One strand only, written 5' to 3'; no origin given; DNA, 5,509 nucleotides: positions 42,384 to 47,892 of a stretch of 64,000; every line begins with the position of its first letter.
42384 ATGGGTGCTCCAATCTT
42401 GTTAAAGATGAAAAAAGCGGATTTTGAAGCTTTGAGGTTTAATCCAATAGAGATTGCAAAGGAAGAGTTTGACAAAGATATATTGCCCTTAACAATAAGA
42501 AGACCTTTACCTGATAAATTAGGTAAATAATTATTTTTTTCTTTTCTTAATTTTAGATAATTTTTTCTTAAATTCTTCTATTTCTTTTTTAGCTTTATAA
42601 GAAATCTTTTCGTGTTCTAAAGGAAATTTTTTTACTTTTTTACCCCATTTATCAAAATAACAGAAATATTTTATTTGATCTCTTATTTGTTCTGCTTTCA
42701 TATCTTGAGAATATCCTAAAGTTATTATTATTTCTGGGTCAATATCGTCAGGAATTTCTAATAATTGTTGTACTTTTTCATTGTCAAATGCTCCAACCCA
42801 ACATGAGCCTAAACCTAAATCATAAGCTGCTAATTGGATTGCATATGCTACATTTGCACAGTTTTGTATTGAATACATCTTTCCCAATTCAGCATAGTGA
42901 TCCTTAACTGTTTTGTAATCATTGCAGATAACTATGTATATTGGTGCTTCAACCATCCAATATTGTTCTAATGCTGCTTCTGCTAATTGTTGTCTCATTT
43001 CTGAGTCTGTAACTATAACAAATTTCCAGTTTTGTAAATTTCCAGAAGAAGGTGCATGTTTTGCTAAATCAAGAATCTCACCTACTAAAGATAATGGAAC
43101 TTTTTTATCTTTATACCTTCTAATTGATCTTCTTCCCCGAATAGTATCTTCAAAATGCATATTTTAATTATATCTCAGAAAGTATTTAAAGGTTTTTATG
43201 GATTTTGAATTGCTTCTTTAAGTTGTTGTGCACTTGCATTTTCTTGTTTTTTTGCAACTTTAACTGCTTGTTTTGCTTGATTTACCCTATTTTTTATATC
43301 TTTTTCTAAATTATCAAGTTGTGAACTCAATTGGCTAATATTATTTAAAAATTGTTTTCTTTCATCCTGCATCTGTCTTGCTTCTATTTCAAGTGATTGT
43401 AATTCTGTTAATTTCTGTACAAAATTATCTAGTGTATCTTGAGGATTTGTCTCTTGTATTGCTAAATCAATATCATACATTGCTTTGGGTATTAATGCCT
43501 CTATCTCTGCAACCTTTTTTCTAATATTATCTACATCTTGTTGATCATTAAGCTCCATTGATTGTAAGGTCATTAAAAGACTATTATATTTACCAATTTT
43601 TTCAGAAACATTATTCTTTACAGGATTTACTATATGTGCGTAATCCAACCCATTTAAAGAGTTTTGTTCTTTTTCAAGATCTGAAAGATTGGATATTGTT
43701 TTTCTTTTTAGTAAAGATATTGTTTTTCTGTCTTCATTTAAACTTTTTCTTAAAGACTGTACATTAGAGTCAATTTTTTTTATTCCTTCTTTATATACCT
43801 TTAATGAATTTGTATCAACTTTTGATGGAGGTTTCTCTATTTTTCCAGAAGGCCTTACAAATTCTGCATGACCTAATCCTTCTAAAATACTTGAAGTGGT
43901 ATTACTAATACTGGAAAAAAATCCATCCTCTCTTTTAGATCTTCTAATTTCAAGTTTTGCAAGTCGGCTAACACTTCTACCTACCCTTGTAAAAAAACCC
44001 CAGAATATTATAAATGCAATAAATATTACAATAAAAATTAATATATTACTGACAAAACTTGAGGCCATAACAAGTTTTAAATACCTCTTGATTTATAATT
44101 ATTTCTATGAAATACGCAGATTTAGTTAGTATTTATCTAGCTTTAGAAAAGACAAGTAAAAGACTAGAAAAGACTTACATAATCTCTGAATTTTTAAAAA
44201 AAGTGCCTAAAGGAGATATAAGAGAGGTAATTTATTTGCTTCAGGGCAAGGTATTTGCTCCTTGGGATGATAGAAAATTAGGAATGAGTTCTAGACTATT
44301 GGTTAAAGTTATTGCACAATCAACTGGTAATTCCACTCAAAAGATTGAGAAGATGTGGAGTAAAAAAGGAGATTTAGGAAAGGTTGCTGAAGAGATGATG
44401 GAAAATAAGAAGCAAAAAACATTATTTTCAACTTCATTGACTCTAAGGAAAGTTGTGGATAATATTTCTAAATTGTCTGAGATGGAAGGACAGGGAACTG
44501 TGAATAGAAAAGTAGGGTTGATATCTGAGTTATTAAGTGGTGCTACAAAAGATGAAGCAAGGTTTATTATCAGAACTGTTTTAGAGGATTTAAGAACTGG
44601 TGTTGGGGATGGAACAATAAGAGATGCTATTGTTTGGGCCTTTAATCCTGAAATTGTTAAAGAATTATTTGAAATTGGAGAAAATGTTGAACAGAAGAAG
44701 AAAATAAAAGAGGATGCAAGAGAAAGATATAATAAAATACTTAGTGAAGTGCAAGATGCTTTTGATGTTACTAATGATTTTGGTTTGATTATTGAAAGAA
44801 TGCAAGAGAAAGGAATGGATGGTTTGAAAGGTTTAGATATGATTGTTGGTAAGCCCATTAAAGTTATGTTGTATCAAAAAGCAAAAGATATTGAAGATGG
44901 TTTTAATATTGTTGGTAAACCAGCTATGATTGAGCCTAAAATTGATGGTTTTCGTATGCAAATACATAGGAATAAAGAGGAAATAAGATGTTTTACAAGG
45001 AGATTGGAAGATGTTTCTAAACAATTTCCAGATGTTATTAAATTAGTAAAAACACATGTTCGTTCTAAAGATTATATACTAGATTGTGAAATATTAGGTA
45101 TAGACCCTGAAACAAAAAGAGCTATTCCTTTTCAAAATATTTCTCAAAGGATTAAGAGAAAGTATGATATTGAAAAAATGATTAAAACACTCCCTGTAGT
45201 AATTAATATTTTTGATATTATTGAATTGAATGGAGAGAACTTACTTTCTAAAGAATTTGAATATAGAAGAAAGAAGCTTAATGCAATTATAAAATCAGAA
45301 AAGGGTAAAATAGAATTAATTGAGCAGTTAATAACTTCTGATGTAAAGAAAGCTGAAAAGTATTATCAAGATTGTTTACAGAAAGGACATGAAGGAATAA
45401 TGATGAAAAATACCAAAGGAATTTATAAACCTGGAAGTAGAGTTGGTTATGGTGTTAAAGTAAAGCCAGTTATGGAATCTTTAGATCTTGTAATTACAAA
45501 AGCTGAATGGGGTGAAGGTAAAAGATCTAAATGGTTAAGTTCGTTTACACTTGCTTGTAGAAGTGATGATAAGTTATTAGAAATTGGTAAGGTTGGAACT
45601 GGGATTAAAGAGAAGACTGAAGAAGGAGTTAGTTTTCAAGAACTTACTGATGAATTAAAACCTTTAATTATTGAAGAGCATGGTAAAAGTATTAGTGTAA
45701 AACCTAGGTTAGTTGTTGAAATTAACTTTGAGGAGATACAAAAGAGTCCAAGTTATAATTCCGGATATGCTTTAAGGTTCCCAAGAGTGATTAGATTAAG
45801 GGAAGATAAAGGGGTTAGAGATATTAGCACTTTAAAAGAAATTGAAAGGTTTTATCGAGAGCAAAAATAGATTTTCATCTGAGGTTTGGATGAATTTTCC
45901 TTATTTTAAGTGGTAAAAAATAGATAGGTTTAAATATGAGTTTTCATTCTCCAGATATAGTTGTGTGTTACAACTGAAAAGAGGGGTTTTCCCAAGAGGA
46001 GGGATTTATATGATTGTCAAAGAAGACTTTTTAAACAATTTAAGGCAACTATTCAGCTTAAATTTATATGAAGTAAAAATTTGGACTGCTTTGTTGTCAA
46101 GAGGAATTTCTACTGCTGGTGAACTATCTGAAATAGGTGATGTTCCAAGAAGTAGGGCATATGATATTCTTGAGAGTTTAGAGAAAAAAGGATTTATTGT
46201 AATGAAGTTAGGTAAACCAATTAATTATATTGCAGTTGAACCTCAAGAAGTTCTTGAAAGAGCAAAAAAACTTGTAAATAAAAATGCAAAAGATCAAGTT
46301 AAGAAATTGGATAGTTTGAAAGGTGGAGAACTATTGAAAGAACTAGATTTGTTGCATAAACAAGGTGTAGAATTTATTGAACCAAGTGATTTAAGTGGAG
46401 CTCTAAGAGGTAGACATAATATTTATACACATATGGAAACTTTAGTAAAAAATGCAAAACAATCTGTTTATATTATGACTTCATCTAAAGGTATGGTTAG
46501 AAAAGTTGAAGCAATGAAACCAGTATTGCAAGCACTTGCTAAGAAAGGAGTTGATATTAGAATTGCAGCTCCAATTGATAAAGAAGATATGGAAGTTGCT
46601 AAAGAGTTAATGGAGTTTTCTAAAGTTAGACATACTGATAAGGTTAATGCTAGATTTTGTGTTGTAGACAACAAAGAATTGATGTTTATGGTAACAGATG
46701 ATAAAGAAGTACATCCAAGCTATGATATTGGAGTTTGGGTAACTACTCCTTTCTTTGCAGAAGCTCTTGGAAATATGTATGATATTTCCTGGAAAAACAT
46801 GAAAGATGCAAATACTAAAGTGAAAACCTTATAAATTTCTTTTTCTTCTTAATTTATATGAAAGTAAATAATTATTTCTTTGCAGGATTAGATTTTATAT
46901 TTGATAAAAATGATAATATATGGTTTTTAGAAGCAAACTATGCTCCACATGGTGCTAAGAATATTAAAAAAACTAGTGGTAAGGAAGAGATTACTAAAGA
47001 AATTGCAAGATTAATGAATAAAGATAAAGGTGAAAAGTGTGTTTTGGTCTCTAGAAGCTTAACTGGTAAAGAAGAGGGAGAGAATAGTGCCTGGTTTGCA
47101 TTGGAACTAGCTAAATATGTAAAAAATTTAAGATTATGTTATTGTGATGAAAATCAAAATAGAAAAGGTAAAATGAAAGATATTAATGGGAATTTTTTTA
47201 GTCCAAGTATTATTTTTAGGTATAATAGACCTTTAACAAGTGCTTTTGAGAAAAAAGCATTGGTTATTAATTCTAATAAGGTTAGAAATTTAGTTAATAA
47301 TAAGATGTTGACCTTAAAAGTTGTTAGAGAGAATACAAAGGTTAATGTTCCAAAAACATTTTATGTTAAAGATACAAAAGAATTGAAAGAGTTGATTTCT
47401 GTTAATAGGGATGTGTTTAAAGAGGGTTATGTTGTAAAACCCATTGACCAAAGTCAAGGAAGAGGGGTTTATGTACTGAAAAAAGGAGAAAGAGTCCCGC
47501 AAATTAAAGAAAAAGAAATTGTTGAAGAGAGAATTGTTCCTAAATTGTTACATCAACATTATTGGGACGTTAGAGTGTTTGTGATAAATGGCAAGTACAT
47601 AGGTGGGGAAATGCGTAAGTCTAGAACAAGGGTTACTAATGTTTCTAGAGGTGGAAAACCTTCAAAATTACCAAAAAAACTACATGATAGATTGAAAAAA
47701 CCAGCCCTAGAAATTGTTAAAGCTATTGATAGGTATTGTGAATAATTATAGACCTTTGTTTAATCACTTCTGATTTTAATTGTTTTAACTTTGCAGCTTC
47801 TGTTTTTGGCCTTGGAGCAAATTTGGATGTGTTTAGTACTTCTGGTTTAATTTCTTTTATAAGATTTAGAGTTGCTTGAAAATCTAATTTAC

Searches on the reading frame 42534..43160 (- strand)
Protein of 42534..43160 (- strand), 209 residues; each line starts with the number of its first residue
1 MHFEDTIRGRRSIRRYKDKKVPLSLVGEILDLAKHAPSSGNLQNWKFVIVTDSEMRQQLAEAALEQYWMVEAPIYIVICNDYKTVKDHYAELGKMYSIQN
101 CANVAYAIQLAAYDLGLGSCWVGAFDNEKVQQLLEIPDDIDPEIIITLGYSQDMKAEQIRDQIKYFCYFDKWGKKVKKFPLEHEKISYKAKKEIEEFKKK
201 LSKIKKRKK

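Call 87: search_protein_families(library=pfam, proteins=[window:42534-43160:-], max_evalue=0.0001)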
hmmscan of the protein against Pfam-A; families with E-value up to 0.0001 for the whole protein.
window:42534-43160:- (209 aa): 2 families
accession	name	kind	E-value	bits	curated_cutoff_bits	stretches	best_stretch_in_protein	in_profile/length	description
PF00881.29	Nitroreductase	-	3.2e-36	125.5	23.5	2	7-67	1-61/167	Nitroreductase family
PF14512.11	TM1586_NiRdase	-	3.7e-14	53.3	27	1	5-171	4-153/215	Putative TM nitroreductase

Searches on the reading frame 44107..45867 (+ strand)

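Call 6: search_protein_families(library=pfam, proteins=[window:44107-45867:+], max_evalue=0.001)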
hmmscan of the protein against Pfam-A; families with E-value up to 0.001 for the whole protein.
window:44107-45867:+ (587 aa): 4 families
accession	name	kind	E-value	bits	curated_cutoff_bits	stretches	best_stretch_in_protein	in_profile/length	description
PF01068.26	DNA_ligase_A_M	-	1.1e-53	182.4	26.2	1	254-453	2-204/204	ATP dependent DNA ligase domain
PF04675.19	DNA_ligase_A_N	-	1.3e-41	143.1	24.6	1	3-175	2-173/174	DNA ligase N terminus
PF04679.21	DNA_ligase_A_C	-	2e-16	60.6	27.5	1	473-568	1-94/94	ATP dependent DNA ligase C terminal region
PF09414.15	RNA_ligase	-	8.3e-05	23.2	27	1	274-439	4-161/171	RNA ligase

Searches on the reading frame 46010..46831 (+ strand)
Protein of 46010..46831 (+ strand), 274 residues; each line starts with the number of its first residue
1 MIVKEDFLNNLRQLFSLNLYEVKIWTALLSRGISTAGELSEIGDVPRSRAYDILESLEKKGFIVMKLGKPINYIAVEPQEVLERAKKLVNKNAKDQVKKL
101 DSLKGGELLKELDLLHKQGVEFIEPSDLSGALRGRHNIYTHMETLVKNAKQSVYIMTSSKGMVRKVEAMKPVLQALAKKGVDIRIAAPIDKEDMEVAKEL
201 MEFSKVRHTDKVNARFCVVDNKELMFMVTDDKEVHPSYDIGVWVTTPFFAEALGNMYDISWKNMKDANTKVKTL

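Call 87: search_protein_families(library=pfam, proteins=[window:46010-46831:+], max_evalue=0.0001)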
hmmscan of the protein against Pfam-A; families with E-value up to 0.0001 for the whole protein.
window:46010-46831:+ (274 aa): 1 family
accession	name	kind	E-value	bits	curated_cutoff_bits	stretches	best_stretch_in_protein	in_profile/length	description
PF01978.25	TrmB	-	7.4e-17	61.4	25.6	1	15-78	4-67/68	Sugar-specific transcriptional regulator TrmB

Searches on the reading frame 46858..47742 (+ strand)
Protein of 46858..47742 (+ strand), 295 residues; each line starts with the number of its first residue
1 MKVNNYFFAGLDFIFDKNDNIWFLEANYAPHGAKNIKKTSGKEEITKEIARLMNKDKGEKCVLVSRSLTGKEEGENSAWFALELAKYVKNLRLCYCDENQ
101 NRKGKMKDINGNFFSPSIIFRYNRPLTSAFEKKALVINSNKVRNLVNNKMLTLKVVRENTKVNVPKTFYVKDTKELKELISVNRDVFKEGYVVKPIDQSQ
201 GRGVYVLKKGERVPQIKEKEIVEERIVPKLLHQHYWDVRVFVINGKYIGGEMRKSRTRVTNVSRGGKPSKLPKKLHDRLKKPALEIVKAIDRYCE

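Call 87: search_protein_families(library=pfam, proteins=[window:46858-47742:+], max_evalue=0.0001)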
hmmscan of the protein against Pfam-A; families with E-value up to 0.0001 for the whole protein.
window:46858-47742:+ (295 aa): 5 families
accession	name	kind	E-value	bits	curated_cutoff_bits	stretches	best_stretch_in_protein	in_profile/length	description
PF08443.16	RimK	-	5.7e-14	52.6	21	1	147-291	2-143/188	RimK-like ATP-grasp domain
PF14398.11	ATPgrasp_YheCD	-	2e-10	40.8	26.8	0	10-49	207-245/255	YheC/D like ATP-grasp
PF14397.11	ATPgrasp_ST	-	2.7e-07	30.5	31.4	1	137-224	10-98/278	Sugar-transfer associated ATP-grasp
PF03133.20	TTL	-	8.7e-06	25.6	20.1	0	163-243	43-124/292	Tubulin-tyrosine ligase family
PF02955.21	GSH-S_ATP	-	2.3e-05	24.3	23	1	163-271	11-122/175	Prokaryotic glutathione synthetase, ATP-grasp domain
